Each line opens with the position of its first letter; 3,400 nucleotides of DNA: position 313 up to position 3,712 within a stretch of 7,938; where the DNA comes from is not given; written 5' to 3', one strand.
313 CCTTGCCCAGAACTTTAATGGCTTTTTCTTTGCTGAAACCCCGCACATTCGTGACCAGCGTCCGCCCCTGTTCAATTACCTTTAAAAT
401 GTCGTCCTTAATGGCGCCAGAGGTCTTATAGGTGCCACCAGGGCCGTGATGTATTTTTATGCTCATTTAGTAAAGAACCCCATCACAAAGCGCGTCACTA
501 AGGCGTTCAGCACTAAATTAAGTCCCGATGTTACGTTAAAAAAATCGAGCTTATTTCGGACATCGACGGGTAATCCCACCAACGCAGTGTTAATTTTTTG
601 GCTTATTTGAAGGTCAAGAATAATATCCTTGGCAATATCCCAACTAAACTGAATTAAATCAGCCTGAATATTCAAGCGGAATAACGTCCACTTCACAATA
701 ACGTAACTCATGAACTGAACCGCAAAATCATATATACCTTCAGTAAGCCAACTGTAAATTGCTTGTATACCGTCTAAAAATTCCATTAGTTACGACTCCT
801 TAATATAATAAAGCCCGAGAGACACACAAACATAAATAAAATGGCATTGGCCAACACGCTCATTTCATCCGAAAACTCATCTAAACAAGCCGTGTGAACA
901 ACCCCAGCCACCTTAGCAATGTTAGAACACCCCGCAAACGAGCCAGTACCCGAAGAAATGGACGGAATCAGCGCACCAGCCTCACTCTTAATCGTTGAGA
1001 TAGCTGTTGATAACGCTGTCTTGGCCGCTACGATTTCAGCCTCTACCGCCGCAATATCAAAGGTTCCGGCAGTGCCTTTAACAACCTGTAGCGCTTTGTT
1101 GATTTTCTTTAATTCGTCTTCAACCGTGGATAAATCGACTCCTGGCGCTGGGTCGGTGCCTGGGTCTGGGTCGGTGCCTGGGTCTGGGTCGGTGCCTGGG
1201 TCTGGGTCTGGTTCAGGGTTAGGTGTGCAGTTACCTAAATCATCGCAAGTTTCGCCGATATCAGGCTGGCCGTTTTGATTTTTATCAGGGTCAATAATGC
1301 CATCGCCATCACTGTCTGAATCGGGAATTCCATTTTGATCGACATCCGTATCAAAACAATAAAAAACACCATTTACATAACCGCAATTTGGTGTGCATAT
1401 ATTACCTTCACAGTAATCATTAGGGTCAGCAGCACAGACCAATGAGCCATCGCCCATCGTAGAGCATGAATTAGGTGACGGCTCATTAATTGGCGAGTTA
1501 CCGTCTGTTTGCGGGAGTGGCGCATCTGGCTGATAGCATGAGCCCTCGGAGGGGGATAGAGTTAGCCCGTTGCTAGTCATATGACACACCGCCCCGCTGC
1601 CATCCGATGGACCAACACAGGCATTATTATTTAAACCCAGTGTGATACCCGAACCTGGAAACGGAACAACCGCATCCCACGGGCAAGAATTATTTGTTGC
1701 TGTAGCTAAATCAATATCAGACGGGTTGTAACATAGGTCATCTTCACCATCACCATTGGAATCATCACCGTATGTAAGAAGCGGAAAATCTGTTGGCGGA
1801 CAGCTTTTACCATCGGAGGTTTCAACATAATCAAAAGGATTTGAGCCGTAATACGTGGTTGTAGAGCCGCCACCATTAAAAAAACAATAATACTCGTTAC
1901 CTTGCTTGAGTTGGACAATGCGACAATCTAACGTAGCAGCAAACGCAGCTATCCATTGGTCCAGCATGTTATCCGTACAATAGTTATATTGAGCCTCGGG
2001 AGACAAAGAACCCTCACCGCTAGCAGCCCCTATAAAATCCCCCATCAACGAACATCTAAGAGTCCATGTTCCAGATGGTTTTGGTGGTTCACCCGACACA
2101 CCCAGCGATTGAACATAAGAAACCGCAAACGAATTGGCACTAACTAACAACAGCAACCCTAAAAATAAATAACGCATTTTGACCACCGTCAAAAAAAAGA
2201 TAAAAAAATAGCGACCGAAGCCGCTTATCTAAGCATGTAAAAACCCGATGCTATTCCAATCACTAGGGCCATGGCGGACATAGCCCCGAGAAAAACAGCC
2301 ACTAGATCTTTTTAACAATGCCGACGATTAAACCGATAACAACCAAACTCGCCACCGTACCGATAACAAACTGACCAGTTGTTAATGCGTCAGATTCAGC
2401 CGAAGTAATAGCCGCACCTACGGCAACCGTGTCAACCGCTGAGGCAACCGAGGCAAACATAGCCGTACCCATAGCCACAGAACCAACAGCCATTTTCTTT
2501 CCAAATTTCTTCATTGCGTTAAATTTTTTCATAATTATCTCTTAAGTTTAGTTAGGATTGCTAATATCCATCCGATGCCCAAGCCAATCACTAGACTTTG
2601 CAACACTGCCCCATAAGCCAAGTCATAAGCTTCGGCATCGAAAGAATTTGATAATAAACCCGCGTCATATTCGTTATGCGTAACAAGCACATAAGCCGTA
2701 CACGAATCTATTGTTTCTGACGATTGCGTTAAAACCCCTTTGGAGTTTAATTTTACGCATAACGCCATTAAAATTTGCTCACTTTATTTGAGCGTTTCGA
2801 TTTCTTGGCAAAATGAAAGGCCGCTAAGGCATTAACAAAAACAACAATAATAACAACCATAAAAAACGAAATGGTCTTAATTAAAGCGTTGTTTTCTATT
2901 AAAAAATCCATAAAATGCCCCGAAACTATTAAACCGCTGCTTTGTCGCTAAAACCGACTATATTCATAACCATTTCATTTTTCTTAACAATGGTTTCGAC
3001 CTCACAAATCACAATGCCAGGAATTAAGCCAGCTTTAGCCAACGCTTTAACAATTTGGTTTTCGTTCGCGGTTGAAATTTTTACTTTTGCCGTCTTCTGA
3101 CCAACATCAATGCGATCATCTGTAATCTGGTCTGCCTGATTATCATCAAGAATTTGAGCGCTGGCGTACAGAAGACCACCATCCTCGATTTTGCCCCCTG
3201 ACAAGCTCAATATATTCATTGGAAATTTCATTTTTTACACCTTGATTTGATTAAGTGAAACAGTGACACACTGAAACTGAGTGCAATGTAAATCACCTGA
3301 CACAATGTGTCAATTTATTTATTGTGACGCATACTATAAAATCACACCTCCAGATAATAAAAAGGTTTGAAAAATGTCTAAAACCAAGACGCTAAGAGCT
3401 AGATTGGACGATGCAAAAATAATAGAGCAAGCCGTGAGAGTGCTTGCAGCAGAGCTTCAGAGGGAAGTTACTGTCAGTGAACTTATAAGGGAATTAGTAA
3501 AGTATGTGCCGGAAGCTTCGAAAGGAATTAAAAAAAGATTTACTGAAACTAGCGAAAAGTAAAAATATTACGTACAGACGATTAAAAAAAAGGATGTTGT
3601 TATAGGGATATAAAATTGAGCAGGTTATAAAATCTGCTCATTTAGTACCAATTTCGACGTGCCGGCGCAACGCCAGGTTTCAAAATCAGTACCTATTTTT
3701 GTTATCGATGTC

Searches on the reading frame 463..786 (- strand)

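Call 6: search_protein_families(library=pfam, proteins=[window:463-786:-], max_evalue=0.1)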
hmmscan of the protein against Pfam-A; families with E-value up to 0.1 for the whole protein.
window:463-786:- (107 aa): 2 families
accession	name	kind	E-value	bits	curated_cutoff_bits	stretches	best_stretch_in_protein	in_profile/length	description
PF10734.14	DUF2523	-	1.4e-08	35.6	22.1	1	22-102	5-78/80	Protein of unknown function (DUF2523)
PF10953.13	DUF2754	-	0.048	14.3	25.8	0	72-105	3-34/70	Protein of unknown function (DUF2754)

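Call 7: search_protein_families(library=phrogs, proteins=[window:463-786:-], max_evalue=0.01)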
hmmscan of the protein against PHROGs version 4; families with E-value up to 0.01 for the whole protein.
window:463-786:- (107 aa): 3 families
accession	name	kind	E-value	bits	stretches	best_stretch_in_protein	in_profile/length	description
phrog_306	-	head and packaging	1.4e-20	75.1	1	5-105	13-113/115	minor head protein Ace-like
phrog_974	-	head and packaging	4.7e-06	28.4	1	13-102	4-99/107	minor head protein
phrog_1242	-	head and packaging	0.0003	21.8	1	60-106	41-87/97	minor head protein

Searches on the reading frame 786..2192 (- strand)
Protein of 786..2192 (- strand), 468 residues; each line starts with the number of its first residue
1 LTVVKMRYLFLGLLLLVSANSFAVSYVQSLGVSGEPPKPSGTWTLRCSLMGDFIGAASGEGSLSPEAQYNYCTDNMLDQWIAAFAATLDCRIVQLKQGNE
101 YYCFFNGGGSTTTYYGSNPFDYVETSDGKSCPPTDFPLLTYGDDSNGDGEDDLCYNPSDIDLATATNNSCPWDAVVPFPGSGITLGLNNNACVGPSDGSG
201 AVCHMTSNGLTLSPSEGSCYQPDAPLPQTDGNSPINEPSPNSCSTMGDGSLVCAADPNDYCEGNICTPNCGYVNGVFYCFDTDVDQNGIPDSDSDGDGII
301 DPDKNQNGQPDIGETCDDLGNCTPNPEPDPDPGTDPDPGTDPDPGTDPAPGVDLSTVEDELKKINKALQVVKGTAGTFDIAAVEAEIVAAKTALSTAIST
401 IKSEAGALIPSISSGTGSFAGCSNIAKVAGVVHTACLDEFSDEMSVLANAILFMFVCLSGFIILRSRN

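Call 6: search_protein_families(library=pfam, proteins=[window:786-2192:-], max_evalue=0.1)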
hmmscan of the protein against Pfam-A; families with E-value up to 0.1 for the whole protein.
window:786-2192:- (468 aa): 1 family
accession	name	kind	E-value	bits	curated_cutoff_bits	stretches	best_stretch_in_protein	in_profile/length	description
PF05887.16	Trypan_PARP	-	0.0022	18.4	100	1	286-347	54-114/134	Procyclic acidic repetitive protein (PARP)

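Call 7: search_protein_families(library=phrogs, proteins=[window:786-2192:-], max_evalue=0.01)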
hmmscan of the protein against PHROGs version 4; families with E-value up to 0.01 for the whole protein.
window:786-2192:- (468 aa): 2 families
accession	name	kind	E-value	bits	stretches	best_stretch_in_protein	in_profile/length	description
phrog_21473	-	unknown function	0.00019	20.6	1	322-377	603-658/947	-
phrog_7187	-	unknown function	0.00086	19.7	1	296-365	366-424/527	-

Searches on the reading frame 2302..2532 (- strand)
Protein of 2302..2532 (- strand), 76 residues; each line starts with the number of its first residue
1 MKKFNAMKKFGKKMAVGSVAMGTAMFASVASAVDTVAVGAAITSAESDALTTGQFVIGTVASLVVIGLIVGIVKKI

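Call 6: search_protein_families(library=pfam, proteins=[window:2302-2532:-], max_evalue=0.1)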
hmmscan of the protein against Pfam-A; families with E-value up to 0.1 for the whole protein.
window:2302-2532:- (76 aa): 3 families
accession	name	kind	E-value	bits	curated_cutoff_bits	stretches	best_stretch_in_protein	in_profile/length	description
PF05356.16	Phage_Coat_B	-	4.4e-05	23.9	23.5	1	19-69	2-52/56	Inovirus Coat protein B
PF17478.7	VP4_helical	-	0.03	14.2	27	1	5-64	63-121/292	Rotavirus VP4 helical domain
PF11667.14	DUF3267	-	0.042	14.7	27.1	1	37-73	32-68/108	Putative zincin peptidase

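Call 7: search_protein_families(library=phrogs, proteins=[window:2302-2532:-], max_evalue=0.01)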
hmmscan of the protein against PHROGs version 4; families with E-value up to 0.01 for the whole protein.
window:2302-2532:- (76 aa): 3 families
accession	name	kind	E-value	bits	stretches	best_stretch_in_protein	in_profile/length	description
phrog_2145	-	head and packaging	1.9e-08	35.4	1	2-75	9-82/83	major head protein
phrog_2238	-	unknown function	0.0037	18.6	1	14-75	14-71/72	-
phrog_1859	-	head and packaging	0.0057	17.9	1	4-74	5-71/76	major head protein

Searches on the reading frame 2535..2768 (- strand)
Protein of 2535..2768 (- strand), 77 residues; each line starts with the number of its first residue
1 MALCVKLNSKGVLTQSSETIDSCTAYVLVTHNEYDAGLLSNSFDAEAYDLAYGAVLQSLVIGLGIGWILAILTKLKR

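Call 6: search_protein_families(library=pfam, proteins=[window:2535-2768:-], max_evalue=0.1)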
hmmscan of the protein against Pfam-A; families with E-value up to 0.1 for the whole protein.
window:2535-2768:- (77 aa): 0 families

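Call 7: search_protein_families(library=phrogs, proteins=[window:2535-2768:-], max_evalue=0.01)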
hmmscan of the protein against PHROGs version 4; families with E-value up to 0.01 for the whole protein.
window:2535-2768:- (77 aa): 3 families
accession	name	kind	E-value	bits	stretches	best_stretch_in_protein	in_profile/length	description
phrog_969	-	unknown function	3.6e-12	47.5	1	1-74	1-78/79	-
phrog_2924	-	unknown function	4.9e-10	40.7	1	1-58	1-58/80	-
phrog_1147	-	unknown function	1.1e-07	32.9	1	17-76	23-83/84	-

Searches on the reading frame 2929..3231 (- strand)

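Call 6: search_protein_families(library=pfam, proteins=[window:2929-3231:-], max_evalue=0.1)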
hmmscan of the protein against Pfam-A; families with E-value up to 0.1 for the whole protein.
window:2929-3231:- (100 aa): 0 families

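Call 7: search_protein_families(library=phrogs, proteins=[window:2929-3231:-], max_evalue=0.01)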
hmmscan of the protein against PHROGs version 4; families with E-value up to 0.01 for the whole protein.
window:2929-3231:- (100 aa): 1 family
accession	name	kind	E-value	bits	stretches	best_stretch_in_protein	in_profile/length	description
phrog_14411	-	unknown function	0.00056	20.9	1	12-66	13-62/102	-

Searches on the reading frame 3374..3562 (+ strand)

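Call 6: search_protein_families(library=pfam, proteins=[window:3374-3562:+], max_evalue=0.1)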
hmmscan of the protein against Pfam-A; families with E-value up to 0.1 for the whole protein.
window:3374-3562:+ (62 aa): 1 family
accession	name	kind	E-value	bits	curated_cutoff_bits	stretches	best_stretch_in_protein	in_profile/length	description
PF03861.19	ANTAR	-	0.0043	17.2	27.3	1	6-29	2-25/54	ANTAR domain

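Call 7: search_protein_families(library=phrogs, proteins=[window:3374-3562:+], max_evalue=0.01)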
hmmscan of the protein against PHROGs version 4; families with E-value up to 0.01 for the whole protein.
window:3374-3562:+ (62 aa): 1 family
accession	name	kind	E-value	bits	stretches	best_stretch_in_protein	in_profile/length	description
phrog_23861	-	unknown function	0.0046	18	1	7-39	54-86/144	-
